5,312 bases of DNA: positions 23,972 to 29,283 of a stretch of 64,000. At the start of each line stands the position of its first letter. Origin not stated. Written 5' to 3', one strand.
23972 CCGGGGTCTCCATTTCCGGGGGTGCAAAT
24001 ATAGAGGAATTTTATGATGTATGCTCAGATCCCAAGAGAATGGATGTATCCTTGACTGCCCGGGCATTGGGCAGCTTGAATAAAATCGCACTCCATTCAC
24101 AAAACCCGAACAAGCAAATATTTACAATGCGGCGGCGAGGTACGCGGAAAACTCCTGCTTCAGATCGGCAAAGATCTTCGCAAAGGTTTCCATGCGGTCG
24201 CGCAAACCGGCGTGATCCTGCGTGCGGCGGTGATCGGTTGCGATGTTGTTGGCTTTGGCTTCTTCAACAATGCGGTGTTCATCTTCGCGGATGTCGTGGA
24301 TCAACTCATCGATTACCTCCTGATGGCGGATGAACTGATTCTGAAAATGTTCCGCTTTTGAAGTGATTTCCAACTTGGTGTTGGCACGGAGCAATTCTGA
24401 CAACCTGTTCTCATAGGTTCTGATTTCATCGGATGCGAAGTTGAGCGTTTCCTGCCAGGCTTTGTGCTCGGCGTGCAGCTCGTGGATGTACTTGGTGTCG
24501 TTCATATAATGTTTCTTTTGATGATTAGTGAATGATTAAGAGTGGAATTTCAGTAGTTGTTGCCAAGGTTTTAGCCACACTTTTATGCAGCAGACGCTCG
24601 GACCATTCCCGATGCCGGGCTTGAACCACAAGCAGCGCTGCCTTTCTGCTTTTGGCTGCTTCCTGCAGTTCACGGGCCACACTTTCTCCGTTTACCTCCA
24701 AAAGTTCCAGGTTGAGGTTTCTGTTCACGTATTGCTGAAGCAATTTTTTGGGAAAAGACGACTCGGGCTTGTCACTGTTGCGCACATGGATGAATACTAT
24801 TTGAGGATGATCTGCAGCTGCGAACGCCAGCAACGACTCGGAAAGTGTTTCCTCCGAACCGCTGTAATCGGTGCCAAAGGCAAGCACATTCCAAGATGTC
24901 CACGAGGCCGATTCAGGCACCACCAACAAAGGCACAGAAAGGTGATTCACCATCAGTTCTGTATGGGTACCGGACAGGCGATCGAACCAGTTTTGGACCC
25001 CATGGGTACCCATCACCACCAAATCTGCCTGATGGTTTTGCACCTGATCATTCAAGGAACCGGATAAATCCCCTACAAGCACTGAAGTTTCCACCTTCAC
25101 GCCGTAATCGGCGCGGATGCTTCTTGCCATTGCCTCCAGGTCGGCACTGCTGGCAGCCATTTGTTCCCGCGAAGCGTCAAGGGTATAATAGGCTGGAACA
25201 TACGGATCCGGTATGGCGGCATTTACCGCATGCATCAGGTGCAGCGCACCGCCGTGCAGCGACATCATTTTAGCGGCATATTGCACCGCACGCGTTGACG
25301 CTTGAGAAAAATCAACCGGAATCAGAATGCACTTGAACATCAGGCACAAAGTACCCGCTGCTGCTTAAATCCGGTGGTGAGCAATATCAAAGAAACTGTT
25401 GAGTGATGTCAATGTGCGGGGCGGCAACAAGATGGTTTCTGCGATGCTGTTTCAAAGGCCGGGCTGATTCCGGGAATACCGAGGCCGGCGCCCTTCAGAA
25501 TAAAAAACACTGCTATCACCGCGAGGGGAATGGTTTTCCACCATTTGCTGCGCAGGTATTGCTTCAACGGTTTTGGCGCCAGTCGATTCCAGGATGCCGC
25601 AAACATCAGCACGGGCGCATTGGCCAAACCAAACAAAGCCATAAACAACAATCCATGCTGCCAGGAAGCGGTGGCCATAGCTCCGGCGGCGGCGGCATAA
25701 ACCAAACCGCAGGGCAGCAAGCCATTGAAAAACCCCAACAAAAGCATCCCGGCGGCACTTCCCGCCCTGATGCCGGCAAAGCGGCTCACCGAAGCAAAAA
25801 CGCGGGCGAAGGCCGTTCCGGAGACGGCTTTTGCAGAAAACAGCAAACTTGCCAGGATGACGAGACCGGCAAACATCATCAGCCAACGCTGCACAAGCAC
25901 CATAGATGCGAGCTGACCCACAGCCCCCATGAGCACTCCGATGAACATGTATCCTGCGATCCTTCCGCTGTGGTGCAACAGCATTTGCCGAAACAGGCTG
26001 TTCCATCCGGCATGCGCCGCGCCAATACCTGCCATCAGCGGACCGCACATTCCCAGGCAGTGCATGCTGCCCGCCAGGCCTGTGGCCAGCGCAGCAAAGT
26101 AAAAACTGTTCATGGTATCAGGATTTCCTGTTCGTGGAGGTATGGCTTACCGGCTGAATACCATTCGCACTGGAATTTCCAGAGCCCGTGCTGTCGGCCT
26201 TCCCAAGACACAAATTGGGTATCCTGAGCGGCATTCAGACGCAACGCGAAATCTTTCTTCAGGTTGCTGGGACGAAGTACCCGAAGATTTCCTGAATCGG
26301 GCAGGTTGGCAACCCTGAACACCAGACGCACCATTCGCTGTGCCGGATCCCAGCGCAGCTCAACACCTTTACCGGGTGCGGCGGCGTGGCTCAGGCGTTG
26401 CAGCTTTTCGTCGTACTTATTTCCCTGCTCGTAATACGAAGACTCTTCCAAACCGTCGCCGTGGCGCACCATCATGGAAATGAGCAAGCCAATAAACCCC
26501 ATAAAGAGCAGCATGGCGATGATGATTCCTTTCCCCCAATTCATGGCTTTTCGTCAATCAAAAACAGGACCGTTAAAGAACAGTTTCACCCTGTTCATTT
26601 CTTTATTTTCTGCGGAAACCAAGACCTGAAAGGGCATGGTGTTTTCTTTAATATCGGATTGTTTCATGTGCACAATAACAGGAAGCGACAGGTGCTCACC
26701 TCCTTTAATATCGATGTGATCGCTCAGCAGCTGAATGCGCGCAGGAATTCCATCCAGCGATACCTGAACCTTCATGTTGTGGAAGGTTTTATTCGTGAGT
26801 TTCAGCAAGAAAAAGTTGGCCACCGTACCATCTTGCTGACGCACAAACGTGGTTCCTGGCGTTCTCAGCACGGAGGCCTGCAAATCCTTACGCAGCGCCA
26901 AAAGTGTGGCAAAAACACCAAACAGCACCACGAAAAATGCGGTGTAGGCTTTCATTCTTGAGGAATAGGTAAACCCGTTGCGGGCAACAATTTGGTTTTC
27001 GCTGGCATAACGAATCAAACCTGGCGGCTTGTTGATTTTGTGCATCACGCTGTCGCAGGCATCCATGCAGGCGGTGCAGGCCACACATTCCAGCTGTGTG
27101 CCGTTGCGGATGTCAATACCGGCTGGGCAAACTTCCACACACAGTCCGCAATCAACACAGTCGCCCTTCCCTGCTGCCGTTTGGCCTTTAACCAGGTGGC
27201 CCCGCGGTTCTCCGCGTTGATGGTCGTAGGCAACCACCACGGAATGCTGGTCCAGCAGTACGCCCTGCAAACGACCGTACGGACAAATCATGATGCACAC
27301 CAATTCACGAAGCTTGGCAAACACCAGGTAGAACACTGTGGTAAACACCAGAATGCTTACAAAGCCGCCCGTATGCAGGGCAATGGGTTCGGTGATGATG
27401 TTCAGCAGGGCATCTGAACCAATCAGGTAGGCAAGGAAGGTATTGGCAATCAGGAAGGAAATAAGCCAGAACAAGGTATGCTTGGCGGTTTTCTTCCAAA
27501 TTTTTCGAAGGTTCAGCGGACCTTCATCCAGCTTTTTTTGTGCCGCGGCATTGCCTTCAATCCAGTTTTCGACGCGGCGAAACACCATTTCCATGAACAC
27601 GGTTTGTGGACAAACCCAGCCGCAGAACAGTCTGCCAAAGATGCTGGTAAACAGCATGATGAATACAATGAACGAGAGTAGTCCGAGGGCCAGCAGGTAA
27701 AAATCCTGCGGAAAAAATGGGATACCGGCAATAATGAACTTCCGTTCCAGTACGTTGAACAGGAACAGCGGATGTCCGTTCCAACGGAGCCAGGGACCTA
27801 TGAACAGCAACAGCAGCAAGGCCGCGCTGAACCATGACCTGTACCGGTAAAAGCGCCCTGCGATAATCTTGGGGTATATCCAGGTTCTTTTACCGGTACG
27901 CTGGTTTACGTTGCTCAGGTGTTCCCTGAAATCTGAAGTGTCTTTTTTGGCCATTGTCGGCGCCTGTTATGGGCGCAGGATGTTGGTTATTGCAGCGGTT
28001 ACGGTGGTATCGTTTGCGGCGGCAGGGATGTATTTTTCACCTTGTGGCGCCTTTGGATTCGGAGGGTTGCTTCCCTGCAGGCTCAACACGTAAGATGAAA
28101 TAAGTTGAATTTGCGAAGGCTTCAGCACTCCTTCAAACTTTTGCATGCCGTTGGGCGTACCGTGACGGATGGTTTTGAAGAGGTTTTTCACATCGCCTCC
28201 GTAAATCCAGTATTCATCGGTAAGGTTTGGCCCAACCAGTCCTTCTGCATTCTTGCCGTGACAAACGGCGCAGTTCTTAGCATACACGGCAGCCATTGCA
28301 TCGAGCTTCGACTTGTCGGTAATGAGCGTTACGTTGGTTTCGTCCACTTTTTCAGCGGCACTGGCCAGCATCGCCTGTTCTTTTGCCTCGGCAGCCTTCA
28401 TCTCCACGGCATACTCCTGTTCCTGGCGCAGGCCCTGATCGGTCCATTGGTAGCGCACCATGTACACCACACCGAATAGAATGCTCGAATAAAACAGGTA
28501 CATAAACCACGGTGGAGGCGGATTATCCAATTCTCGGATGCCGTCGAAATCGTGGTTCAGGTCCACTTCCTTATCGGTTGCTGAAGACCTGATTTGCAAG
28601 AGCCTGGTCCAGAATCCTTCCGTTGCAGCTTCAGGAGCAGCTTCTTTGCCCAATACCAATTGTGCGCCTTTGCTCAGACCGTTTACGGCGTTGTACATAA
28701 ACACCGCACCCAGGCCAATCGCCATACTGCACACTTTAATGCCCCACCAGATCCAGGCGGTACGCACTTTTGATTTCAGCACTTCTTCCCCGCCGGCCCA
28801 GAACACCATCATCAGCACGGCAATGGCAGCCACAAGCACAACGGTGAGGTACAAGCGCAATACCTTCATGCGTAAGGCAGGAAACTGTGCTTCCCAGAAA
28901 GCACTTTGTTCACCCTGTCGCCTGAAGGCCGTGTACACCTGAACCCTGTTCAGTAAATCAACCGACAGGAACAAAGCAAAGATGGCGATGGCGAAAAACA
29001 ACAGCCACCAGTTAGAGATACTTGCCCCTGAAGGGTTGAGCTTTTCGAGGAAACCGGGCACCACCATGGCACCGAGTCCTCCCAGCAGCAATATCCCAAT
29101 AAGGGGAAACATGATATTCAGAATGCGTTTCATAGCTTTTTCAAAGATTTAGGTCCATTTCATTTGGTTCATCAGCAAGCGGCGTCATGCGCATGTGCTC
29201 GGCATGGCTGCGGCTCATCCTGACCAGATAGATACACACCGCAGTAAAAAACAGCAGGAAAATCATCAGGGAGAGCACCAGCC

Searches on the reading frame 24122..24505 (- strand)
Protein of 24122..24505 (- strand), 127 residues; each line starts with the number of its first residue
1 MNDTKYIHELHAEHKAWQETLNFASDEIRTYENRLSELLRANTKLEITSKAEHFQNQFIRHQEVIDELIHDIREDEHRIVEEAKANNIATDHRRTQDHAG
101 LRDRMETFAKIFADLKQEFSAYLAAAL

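Call 33: search_protein_families(library=ncbifam, proteins=[window:24122-24505:-], max_evalue=0.001)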
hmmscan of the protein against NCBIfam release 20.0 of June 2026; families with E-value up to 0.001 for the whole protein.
window:24122-24505:- (127 aa): 0 families

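Call 35: search_protein_families(library=pfam, proteins=[window:24122-24505:-], max_evalue=0.001)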
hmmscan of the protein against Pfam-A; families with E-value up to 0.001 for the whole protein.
window:24122-24505:- (127 aa): 0 families

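Call 65: search_protein_families(library=pfam, proteins=[window:24122-24505:-], max_evalue=10)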
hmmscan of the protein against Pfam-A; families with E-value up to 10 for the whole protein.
window:24122-24505:- (127 aa): 10 families
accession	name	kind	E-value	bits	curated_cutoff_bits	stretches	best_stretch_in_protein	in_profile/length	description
PF14591.11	AF0941-like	-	0.016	16.2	22.6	1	29-91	5-59/113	AF0941-like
PF19782.4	DUF6267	-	0.016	15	27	1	11-122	207-316/376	Family of unknown function (DUF6267)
PF05266.19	DUF724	-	0.039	14.3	38.4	1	28-125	87-187/188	Protein of unknown function (DUF724)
PF08202.16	MIS13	-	0.06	13.1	23.5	1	4-53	164-211/300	Mis12-Mtw1 protein family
PF06393.16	BID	-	0.15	12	25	1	7-119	35-145/191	BH3 interacting domain (BID)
PF18476.7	PIN_8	-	0.19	12.1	26.1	1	18-111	46-142/227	PIN like domain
PF24580.1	DUF7607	-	0.47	11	27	1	12-79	39-101/110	Domain of unknown function (DUF7607)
PF10360.14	DUF2433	-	1.3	9.6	27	1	45-87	8-50/124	Protein of unknown function (DUF2433)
PF24219.2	DUF7438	-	2.8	8.8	25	0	102-123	33-54/57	Family of unknown function (DUF7438)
PF23330.1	zf-C2H2_14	-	3.4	7.8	27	1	91-98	18-25/30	CIZ1-like, C2H2-type zinc finger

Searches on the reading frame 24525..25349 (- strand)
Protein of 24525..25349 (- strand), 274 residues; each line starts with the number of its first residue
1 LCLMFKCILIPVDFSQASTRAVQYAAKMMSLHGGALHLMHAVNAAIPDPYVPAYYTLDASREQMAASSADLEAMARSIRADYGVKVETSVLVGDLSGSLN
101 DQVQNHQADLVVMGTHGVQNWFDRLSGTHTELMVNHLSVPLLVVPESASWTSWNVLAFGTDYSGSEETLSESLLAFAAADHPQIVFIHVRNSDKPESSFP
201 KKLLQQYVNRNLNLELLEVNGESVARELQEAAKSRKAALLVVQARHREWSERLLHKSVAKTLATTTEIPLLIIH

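Call 35: search_protein_families(library=pfam, proteins=[window:24525-25349:-], max_evalue=0.001)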
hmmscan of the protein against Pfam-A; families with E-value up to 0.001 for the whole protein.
window:24525-25349:- (274 aa): 1 family
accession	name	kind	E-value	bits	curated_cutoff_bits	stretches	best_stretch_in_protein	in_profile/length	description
PF00582.32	Usp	-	1e-33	117.3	24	2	4-145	1-141/141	Universal stress protein family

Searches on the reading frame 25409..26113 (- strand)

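Call 35: search_protein_families(library=pfam, proteins=[window:25409-26113:-], max_evalue=0.001)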
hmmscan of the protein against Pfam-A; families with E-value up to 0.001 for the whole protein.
window:25409-26113:- (234 aa): 1 family
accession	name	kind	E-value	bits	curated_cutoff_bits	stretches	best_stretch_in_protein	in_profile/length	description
PF13386.12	DsbD_2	-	1.1e-34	120.6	24.9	1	7-203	1-197/199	Cytochrome C biogenesis protein transmembrane region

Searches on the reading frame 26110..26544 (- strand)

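Call 35: search_protein_families(library=pfam, proteins=[window:26110-26544:-], max_evalue=0.001)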
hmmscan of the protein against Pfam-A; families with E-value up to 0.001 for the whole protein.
window:26110-26544:- (144 aa): 1 family
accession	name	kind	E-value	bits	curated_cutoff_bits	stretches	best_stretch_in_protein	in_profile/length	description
PF05751.16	FixH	-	3.1e-16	60.2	23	1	2-141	3-149/150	FixH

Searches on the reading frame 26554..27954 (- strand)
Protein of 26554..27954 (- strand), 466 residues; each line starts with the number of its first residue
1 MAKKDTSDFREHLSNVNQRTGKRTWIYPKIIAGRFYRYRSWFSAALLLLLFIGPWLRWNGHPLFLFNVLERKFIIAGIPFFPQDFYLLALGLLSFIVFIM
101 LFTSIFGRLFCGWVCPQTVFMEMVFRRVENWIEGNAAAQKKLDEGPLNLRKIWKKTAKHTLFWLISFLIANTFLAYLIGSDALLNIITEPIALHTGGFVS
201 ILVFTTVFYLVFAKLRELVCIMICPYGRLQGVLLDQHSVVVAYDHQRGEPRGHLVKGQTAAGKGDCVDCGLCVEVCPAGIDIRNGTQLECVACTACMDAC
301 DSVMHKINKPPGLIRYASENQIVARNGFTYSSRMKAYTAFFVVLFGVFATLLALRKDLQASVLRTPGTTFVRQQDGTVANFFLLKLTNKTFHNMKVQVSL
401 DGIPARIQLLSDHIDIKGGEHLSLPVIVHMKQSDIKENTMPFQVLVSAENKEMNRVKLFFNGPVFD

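Call 35: search_protein_families(library=pfam, proteins=[window:26554-27954:-], max_evalue=0.001)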
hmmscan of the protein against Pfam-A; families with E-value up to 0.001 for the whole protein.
window:26554-27954:- (466 aa): 9 families
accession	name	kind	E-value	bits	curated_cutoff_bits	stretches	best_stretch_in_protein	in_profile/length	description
PF13746.11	Fer4_18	-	1.3e-36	125.7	27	1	215-319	1-114/114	4Fe-4S dicluster domain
PF11614.14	FixG_C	-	3.7e-21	75.9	25.6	1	348-463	1-119/119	IG-like fold at C-terminal of FixG, putative oxidoreductase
PF12801.12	Fer4_5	-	2.3e-11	43.9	22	1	89-126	2-39/48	4Fe-4S binding domain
PF13187.11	Fer4_9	-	3e-08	34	27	1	220-279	8-50/52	4Fe-4S dicluster domain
PF12838.12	Fer4_7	-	5e-08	33.7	27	1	220-280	8-52/52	4Fe-4S dicluster domain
PF13484.11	Fer4_16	-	6.9e-08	33.6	30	1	220-278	8-65/66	4Fe-4S double cluster binding domain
PF13534.11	Fer4_17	-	2.3e-07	31.7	22.2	1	219-281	7-61/61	4Fe-4S dicluster domain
PF13183.11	Fer4_8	-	8.9e-07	29.8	27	1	220-280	11-68/68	4Fe-4S dicluster domain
PF13237.11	Fer4_10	-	2.4e-06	27.8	25.5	1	220-277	15-53/53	4Fe-4S dicluster domain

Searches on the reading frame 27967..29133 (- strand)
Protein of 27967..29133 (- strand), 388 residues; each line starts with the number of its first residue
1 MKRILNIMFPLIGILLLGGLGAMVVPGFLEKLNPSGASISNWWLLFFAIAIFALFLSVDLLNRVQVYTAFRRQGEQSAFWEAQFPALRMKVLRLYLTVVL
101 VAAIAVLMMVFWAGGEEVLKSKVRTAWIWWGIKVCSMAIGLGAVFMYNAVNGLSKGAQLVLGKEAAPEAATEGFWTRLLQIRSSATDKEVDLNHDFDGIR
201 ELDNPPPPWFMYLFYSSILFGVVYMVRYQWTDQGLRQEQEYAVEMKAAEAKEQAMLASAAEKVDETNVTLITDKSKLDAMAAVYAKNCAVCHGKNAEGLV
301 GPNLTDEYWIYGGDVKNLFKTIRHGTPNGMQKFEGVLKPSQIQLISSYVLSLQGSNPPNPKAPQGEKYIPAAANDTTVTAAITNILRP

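Call 35: search_protein_families(library=pfam, proteins=[window:27967-29133:-], max_evalue=0.001)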
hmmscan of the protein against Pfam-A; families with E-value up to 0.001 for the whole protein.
window:27967-29133:- (388 aa): 3 families
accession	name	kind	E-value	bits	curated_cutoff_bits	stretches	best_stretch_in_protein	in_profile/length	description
PF14715.11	FixP_N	-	1.3e-16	60.5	24.9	1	191-229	4-42/48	N-terminal domain of cytochrome oxidase-cbb3, FixP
PF13442.11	Cytochrome_CBB3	-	4.8e-12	46.5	27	1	277-349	3-68/68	Cytochrome C oxidase, cbb3-type, subunit III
PF00034.26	Cytochrom_C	-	8.5e-07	30.6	21.3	1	281-352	5-89/90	Cytochrome c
